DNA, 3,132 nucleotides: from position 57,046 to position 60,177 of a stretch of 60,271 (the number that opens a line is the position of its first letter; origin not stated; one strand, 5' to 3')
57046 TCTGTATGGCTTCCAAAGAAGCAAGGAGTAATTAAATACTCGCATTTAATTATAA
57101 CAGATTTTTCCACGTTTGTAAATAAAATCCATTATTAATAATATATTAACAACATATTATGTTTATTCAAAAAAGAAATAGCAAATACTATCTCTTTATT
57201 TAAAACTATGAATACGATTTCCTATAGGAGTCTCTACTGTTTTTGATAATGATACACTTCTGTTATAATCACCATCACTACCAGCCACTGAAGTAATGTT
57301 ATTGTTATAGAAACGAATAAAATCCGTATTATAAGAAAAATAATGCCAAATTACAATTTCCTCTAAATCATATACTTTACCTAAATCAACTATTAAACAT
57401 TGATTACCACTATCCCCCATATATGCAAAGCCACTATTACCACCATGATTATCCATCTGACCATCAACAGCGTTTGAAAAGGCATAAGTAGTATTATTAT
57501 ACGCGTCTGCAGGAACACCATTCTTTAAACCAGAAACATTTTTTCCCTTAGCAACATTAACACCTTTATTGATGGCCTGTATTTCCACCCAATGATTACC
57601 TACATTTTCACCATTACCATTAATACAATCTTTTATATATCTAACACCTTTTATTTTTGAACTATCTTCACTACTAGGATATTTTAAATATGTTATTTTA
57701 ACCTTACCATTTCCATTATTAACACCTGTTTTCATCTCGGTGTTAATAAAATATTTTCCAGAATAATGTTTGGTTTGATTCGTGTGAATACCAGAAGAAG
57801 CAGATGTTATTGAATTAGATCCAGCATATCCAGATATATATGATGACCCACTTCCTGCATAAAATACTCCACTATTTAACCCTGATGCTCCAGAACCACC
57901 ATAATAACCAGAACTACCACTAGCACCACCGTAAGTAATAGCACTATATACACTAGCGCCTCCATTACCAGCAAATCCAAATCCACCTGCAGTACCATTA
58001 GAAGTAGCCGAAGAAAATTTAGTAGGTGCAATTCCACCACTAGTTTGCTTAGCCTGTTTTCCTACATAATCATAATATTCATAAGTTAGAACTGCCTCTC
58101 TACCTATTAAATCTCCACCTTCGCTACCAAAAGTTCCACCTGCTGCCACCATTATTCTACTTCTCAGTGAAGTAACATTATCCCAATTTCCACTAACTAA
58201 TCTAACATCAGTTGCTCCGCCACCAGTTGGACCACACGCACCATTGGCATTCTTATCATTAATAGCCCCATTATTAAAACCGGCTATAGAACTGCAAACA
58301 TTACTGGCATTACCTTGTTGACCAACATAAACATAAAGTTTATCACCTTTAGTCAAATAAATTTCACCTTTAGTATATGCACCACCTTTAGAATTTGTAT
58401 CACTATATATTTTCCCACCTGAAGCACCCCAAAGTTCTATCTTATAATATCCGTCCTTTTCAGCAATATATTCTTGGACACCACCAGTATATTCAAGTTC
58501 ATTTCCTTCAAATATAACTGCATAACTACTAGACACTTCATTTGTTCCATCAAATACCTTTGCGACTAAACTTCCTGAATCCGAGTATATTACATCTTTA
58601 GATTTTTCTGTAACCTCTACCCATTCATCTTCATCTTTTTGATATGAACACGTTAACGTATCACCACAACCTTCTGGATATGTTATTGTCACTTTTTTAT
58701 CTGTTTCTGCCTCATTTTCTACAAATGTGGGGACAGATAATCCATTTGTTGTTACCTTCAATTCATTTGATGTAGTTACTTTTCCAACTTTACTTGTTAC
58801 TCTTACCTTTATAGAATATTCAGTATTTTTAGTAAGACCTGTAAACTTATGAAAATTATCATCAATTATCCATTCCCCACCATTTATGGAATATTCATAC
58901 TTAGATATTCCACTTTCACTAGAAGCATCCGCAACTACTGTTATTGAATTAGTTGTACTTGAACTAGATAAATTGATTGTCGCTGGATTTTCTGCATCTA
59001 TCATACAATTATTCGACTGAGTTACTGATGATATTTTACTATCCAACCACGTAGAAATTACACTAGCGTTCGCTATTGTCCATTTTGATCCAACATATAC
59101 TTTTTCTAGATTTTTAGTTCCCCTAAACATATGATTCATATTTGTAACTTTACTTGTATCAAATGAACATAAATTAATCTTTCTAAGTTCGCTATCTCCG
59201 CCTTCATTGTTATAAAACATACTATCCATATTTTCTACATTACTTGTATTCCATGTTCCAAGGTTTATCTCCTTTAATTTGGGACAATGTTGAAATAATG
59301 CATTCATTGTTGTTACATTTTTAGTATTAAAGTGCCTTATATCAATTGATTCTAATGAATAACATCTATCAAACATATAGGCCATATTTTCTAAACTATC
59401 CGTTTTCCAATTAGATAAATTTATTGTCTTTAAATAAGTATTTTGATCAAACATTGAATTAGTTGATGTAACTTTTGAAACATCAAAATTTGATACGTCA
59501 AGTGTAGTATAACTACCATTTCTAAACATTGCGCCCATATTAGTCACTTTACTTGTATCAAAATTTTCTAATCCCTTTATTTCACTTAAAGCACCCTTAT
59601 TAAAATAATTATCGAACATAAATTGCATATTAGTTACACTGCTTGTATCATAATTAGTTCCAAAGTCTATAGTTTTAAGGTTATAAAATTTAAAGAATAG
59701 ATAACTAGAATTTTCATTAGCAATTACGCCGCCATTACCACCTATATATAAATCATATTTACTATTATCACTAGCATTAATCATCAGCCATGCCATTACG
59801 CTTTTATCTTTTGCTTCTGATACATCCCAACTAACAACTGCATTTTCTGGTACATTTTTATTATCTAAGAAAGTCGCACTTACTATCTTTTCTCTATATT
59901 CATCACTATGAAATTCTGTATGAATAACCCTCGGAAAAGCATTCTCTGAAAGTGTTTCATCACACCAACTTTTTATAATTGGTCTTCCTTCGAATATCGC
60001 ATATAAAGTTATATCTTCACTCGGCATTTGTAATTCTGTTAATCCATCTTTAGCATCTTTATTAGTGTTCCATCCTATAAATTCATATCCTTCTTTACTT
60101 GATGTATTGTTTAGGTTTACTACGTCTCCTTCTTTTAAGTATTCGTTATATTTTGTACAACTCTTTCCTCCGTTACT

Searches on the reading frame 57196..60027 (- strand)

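Call 59: search_protein_families(library=pfam, proteins=[window:57196-60027:-], max_evalue=0.00001)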
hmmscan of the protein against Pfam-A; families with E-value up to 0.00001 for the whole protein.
window:57196-60027:- (943 aa): 2 families
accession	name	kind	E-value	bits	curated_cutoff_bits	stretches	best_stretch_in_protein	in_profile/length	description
PF03382.20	DUF285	-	2.6e-34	118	25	2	228-329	15-108/120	Mycoplasma protein of unknown function, DUF285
PF12810.13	ALK_LTK_GRD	-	1.4e-33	117.4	24.5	1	524-781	6-243/243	ALK/LTK, Glycine-rich domain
